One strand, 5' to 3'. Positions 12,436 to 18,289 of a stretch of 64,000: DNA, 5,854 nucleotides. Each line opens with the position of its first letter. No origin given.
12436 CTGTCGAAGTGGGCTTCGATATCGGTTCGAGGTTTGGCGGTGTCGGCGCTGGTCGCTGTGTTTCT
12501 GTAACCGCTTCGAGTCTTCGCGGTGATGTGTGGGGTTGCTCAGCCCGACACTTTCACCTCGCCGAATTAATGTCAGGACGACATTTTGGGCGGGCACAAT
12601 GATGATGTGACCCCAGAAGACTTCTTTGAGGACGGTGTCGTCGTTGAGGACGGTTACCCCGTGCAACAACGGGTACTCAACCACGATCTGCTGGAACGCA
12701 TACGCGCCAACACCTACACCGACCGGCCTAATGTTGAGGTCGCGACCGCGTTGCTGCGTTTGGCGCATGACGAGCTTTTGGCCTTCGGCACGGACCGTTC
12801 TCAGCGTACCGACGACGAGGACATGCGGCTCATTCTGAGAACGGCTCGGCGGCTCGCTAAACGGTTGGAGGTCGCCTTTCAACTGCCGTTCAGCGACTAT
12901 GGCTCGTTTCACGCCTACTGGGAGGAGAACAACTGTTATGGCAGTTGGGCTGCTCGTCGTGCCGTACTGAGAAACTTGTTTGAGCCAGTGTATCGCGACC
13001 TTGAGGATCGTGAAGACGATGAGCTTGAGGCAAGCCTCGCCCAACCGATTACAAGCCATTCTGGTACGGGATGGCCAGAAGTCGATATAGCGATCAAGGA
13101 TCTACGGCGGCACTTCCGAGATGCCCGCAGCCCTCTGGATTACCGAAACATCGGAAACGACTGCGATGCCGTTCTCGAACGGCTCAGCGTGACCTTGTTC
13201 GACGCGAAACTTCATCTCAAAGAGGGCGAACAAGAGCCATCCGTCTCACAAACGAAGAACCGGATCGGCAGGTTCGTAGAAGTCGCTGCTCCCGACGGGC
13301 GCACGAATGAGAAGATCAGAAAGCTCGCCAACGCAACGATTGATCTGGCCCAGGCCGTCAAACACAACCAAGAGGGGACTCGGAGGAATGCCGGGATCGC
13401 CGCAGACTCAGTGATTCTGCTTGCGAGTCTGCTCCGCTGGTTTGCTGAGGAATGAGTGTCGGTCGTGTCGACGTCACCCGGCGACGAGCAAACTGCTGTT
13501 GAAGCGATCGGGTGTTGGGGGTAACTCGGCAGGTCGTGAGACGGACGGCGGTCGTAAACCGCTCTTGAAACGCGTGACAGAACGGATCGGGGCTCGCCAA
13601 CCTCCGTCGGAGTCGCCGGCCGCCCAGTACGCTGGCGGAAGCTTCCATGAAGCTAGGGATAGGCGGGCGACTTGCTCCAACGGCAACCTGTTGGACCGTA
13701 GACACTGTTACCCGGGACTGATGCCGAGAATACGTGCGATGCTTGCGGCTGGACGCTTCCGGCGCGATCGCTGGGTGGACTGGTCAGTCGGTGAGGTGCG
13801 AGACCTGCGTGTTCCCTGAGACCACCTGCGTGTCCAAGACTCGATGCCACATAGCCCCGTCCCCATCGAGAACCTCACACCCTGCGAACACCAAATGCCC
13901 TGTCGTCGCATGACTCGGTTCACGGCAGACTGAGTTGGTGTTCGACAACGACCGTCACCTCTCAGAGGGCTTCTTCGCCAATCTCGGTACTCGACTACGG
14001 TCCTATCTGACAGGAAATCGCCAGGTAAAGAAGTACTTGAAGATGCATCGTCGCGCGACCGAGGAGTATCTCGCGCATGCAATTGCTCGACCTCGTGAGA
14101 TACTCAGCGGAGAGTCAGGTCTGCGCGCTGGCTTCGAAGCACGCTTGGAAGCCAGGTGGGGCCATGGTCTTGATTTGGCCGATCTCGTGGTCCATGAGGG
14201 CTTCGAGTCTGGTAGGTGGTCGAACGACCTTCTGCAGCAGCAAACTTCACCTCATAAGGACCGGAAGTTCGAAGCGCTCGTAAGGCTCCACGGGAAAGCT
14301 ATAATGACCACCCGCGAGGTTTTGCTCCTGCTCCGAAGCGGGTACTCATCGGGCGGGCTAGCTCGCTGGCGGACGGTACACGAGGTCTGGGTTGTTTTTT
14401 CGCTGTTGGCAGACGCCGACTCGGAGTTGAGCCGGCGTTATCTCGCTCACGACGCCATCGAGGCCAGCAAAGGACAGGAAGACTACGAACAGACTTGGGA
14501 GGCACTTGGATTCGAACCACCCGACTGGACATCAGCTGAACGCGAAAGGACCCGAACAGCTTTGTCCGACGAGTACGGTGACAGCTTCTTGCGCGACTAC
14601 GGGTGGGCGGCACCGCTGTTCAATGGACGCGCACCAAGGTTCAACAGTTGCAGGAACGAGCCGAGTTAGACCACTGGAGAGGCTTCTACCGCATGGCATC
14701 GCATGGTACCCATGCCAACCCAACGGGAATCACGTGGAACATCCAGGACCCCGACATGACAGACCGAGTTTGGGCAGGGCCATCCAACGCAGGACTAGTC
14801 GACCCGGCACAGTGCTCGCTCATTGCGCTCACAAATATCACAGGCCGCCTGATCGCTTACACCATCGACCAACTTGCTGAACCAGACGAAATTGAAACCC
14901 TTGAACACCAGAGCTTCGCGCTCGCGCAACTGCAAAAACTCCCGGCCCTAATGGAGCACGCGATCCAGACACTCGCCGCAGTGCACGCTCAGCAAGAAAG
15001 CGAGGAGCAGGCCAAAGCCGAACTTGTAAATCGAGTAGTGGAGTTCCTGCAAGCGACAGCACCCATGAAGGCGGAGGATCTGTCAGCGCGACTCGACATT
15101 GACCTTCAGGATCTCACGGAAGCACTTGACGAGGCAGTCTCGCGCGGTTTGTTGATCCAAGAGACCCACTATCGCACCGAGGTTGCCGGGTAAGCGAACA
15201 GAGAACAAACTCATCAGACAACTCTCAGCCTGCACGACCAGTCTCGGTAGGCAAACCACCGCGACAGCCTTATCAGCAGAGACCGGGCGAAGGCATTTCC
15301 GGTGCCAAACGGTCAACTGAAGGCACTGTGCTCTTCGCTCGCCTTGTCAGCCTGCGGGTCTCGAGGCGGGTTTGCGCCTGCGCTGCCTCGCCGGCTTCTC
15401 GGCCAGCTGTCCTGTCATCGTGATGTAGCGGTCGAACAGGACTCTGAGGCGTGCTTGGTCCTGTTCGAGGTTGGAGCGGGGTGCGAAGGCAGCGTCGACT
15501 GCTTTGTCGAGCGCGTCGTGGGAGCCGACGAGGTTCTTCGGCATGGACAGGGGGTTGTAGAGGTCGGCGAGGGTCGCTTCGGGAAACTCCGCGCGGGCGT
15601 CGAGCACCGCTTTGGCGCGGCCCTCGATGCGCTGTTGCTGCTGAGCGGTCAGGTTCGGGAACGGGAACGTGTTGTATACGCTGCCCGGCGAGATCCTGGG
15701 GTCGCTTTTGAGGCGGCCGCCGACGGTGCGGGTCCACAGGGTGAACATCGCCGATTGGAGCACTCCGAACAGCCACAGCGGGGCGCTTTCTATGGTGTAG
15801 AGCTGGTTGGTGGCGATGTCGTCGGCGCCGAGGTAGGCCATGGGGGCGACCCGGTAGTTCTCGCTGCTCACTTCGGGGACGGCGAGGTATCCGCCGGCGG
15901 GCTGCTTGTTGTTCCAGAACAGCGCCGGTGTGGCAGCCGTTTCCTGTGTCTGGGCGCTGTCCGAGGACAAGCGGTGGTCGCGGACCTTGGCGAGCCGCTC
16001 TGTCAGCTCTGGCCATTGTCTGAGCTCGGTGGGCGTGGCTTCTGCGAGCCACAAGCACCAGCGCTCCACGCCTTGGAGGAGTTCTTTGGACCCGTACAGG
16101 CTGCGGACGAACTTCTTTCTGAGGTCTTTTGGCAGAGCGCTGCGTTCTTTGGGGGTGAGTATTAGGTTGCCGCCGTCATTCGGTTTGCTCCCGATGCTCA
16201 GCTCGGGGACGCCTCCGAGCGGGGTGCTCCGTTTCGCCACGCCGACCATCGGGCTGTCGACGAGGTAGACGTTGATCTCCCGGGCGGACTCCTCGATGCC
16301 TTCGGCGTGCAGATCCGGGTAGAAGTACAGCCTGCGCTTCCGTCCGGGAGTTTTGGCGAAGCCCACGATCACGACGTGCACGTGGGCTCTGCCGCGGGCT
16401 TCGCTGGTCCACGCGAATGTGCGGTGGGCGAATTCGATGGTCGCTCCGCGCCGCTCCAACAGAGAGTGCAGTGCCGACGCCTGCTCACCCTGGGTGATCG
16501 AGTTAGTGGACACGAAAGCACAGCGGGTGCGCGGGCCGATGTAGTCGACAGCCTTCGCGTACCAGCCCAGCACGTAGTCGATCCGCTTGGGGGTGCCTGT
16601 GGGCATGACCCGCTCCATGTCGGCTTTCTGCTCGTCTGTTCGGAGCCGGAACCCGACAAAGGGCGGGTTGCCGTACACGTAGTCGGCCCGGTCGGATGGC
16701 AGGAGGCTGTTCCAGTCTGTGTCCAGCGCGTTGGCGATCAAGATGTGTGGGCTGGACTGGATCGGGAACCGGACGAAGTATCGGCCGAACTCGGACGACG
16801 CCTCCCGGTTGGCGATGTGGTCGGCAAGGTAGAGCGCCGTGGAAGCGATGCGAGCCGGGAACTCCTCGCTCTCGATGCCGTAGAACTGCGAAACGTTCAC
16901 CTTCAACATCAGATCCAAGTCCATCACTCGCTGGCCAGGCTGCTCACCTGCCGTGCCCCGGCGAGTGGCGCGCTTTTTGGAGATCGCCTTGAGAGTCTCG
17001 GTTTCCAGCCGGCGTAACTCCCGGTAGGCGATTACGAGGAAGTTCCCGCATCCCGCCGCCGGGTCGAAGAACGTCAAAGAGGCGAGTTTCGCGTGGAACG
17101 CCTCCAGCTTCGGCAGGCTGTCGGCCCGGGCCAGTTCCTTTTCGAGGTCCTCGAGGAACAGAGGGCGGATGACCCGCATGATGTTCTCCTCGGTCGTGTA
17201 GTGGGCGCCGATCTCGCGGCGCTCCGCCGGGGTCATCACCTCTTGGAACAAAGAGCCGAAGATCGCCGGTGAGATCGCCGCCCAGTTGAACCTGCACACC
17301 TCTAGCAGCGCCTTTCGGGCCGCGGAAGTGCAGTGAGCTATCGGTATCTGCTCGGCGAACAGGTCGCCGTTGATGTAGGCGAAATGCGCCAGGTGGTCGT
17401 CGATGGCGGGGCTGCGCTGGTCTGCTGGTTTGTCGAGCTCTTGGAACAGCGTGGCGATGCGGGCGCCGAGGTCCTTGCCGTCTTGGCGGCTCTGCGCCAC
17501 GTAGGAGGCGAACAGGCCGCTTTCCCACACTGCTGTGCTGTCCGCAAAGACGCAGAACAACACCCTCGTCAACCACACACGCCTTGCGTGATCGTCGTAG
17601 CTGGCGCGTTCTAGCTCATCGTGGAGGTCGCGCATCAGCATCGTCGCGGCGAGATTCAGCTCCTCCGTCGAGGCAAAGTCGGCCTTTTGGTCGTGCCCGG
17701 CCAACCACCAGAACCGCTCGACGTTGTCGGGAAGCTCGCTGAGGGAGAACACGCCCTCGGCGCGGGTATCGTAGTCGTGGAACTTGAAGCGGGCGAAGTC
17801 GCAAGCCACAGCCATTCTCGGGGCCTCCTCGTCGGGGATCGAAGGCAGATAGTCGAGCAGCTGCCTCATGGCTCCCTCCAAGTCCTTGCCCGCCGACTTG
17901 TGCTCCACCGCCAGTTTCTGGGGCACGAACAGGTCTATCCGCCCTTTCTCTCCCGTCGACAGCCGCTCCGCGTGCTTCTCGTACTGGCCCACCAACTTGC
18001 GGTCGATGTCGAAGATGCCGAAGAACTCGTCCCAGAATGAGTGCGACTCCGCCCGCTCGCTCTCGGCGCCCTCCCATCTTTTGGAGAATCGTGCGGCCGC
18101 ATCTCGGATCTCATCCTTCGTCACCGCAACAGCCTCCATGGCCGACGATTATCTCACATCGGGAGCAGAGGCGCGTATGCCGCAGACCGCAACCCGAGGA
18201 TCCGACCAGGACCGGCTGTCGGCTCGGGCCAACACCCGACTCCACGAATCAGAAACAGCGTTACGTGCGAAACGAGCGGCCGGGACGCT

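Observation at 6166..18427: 12-kb low-GC defence island: AbiE and MmeI-type RM flanking several uncharacterised solitary genes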

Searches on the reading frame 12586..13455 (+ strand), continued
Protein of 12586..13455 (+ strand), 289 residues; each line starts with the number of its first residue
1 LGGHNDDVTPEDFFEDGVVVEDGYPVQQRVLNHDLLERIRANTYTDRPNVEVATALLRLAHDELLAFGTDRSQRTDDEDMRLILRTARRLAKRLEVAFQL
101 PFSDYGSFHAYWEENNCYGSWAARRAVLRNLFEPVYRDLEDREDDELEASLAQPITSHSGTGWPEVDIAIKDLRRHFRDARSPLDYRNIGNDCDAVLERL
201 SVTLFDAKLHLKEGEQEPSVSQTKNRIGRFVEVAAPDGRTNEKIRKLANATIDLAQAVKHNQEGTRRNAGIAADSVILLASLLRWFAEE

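Call 96: get_annotated_region(hit=H8, flank=6000)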
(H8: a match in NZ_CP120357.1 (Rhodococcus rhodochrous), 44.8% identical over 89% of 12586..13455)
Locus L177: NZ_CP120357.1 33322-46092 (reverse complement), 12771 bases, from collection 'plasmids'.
description: Rhodococcus rhodochrous strain LH-B3 plasmid unnamed1, complete sequence
organism: Rhodococcus rhodochrous (NCBI taxid 1829)
taxonomy: Bacteria; Actinomycetota; Actinomycetes; Mycobacteriales; Nocardiaceae; Rhodococcus; Rhodococcus rhodochrous
host: -; source: single cell,petroleum contaminated soil; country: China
typing (MOB-suite, as given by PLSDB): mobilizable; relaxase MOBP
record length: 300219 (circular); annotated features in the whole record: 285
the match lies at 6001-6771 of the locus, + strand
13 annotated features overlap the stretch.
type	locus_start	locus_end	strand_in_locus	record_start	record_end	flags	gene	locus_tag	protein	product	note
CDS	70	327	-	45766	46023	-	-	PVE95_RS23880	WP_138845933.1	hypothetical protein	-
CDS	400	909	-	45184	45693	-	-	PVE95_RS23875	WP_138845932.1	single-stranded DNA-binding protein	-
CDS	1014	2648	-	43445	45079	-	-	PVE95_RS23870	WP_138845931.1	hypothetical protein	-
CDS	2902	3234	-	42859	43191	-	-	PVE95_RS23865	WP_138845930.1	hypothetical protein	-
CDS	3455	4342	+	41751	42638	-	-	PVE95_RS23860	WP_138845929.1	hypothetical protein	-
CDS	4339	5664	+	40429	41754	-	-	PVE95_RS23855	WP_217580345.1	DnaB-like helicase C-terminal domain-containing protein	GO:0006260 - DNA replication [Evidence IEA]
CDS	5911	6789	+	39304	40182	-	-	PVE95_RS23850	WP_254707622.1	hypothetical protein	-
CDS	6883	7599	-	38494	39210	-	-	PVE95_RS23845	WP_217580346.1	hypothetical protein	-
CDS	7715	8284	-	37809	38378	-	-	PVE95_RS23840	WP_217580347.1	hypothetical protein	-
CDS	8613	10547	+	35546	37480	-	-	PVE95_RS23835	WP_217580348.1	hypothetical protein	-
CDS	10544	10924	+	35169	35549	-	-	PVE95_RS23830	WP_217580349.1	hypothetical protein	-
CDS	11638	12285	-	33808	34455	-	-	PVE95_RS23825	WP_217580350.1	hypothetical protein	-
CDS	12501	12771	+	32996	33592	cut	-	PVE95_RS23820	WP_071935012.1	hypothetical protein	-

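Call 98: search_dna_similar(query=window:12586-13455:+, collection=phages, mode=protein, max_rows=10, max_evalue=0.001)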
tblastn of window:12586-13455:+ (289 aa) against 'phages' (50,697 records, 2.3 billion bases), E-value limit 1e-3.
No match.

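Call 116: find_related_loci(query=A3, collection=viral_contigs, flank=6000)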
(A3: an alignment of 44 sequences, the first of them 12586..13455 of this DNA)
Query A3 (289 aa) in viral_contigs; peptide patterns used: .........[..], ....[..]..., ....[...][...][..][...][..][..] (x = any residue, [..] = any of these).
127 stretches matched a pattern, but none encodes a relative of the query by tblastn (E <= 1e-3).

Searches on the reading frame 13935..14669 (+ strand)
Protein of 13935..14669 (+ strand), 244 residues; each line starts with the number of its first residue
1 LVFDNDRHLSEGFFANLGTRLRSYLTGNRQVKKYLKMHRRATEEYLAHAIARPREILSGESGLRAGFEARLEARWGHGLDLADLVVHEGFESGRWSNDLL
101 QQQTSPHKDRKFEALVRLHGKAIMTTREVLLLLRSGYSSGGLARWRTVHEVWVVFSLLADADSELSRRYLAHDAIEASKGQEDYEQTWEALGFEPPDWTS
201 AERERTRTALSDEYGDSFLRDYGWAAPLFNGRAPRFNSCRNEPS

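Call 4: search_protein_families(library=pfam, proteins=[window:13935-14669:+], max_evalue=0.01)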
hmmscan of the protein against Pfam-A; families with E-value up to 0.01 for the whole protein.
window:13935-14669:+ (244 aa): 1 family
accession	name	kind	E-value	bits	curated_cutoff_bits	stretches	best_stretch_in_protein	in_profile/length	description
PF18928.5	DUF5677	-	7.8e-16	59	27.1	1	114-229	3-124/166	Family of unknown function (DUF5677)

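Call 5: search_protein_families(library=padloc, proteins=[window:13935-14669:+], max_evalue=0.01)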
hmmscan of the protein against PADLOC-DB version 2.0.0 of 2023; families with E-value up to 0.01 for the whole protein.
window:13935-14669:+ (244 aa): 0 families

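Call 67: search_protein_families(library=ncbifam, proteins=[window:13935-14669:+], max_evalue=0.01)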
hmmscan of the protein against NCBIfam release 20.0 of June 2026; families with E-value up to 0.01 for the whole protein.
window:13935-14669:+ (244 aa): 0 families

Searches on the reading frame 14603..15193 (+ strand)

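Call 4: search_protein_families(library=pfam, proteins=[window:14603-15193:+], max_evalue=0.01)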
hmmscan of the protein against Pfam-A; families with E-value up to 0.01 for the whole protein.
window:14603-15193:+ (196 aa): 2 families
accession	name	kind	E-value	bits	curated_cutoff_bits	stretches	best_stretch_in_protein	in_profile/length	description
PF18928.5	DUF5677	-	4.6e-06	27.2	27.1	1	7-47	118-159/166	Family of unknown function (DUF5677)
PF04157.22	EAP30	-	0.0048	17.1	26.8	1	106-185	138-216/219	EAP30/Vps36 family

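Call 5: search_protein_families(library=padloc, proteins=[window:14603-15193:+], max_evalue=0.01)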
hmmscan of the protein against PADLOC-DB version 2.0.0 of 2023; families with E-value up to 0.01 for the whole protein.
window:14603-15193:+ (196 aa): 1 family
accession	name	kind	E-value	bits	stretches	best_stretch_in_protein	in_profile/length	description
PDLC03927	PsyrA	-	0.0018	15.4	1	111-188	318-389/398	-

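Call 67: search_protein_families(library=ncbifam, proteins=[window:14603-15193:+], max_evalue=0.01)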
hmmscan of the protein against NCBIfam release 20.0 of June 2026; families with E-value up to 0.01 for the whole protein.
window:14603-15193:+ (196 aa): 0 families

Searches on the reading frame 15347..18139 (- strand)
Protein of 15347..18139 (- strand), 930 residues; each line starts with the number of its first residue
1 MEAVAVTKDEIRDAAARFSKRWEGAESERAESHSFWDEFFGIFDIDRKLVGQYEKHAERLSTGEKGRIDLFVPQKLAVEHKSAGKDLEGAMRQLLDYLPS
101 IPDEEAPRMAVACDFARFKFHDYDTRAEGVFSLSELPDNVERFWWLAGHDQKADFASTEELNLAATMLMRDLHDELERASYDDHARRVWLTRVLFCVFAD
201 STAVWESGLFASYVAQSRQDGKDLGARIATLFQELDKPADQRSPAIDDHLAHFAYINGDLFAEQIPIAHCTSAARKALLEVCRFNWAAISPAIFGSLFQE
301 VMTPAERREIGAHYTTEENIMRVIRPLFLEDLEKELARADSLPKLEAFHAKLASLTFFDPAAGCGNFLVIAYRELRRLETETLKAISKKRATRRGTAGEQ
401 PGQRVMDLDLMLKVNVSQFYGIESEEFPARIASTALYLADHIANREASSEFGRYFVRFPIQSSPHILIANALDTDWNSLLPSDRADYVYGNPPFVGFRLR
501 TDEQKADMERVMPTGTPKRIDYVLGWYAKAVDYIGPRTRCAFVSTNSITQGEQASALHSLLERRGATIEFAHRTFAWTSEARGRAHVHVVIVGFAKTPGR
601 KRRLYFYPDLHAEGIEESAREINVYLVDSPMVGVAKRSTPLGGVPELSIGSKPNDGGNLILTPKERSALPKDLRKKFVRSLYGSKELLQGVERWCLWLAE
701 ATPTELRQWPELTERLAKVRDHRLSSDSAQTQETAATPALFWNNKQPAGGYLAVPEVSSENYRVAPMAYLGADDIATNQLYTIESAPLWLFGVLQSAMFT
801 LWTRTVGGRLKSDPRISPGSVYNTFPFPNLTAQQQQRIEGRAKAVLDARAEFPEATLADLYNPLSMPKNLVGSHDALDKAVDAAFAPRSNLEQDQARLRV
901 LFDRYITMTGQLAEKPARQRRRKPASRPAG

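Call 4: search_protein_families(library=pfam, proteins=[window:15347-18139:-], max_evalue=0.01)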
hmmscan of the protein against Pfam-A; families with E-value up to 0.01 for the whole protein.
window:15347-18139:- (930 aa): 7 families
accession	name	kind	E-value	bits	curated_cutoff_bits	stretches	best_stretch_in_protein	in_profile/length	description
PF20473.4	MmeI_Mtase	-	1.8e-80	270.3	27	1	341-605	7-258/259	MmeI, DNA-methyltransferase domain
PF20466.3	MmeI_TRD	-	6.5e-60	202.5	27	1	630-830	3-207/207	MmeI, target recognition domain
PF20464.3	MmeI_N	-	1.7e-28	100.6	27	1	14-178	2-180/181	MmeI, N-terminal domain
PF20467.3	MmeI_C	-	4.5e-22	78.5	27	1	833-912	4-82/83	MmeI, C-terminal domain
PF20465.4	MmeI_hel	-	1.4e-16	61.4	27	1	187-261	4-75/75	MmeI, helicase spacer domain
PF02384.22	N6_Mtase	-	0.00029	20.7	20.4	1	357-548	50-187/311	N-6 DNA Methylase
PF07669.17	Eco57I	-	0.0009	19.8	25.3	1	418-559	2-148/171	Eco57I restriction-modification methylase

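Call 5: search_protein_families(library=padloc, proteins=[window:15347-18139:-], max_evalue=0.01)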
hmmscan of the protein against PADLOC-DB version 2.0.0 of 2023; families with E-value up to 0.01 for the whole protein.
window:15347-18139:- (930 aa): 15 families
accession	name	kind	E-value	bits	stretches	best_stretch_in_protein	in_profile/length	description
PDLC03598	REase_MTase_IIG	-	0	1011.5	1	6-911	3-910/912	Type IIG restriction enzyme-methyltransferase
PDLC03599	REase_MTase_IIG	-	2.3e-79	265.4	2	7-626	4-613/959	Type IIG restriction enzyme-methyltransferase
PDLC03627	REase_MTase_IIG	-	1.7e-68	229.4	2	78-439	80-481/1136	Type IIG restriction enzyme-methyltransferase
PDLC04134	mad2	-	1.9e-29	100.9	1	61-606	35-456/492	mads_2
PDLC02643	DrmMI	-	1.3e-26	90.8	2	486-869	870-1248/1347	DrmMI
PDLC02644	DrmMI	-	4.5e-10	36.1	1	766-864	693-792/988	DrmMI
PDLC02646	DrmMI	-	5.6e-06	22.8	1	788-834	595-641/792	DrmMI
PDLC03021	MTase_I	-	7.6e-06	23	1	356-438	187-247/491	Type I methyltransferase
PDLC02640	DrmMI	-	7.2e-05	18.6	1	789-868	803-884/1015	DrmMI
PDLC03618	REase_MTase_IIG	-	0.00012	17.5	0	300-377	539-617/1429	Type IIG restriction enzyme-methyltransferase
PDLC03335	MTase_II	-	0.00064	16.5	1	465-562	175-273/607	Type II methyltransferase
PDLC02523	PglX|PglXI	-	0.0012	14.7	1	350-447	327-413/1428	PglX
PDLC03025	MTase_I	-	0.0032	14.2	0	464-497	248-281/569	Type I methyltransferase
PDLC03612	REase_MTase_IIG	-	0.0039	13.4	0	329-381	484-536/1247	Type IIG restriction enzyme-methyltransferase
PDLC02638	DrmMI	-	0.0096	12.1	0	295-376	541-621/935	DrmMI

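Call 79: list_cluster_members(proteins=[P0001, window:15347-18139:-, window:10149-11624:-, window:7037-8074:+, window:5021-5929:+, window:21061-21636:-, window:19653-20498:+])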
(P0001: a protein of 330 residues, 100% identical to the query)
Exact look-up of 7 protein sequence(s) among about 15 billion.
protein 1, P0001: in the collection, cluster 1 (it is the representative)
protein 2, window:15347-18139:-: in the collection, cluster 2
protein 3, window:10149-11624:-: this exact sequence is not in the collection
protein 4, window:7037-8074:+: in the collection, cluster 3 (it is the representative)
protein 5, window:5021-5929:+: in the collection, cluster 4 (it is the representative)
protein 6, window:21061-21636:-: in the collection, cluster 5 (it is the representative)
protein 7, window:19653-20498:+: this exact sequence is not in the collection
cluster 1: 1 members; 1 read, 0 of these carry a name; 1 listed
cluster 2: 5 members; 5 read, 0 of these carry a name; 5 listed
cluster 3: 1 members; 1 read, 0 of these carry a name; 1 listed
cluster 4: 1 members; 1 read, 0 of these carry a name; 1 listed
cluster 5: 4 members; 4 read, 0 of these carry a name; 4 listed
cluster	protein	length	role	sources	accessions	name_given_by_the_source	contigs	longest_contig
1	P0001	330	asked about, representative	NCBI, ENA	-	-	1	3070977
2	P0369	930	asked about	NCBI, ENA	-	-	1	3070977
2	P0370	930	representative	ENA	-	-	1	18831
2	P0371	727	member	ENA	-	-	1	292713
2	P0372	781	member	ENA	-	-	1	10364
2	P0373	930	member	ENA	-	-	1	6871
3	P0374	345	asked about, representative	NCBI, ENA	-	-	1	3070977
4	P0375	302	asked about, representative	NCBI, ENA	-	-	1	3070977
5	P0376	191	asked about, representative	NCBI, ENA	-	-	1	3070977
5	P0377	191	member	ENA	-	-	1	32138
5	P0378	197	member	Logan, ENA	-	-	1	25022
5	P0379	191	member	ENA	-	-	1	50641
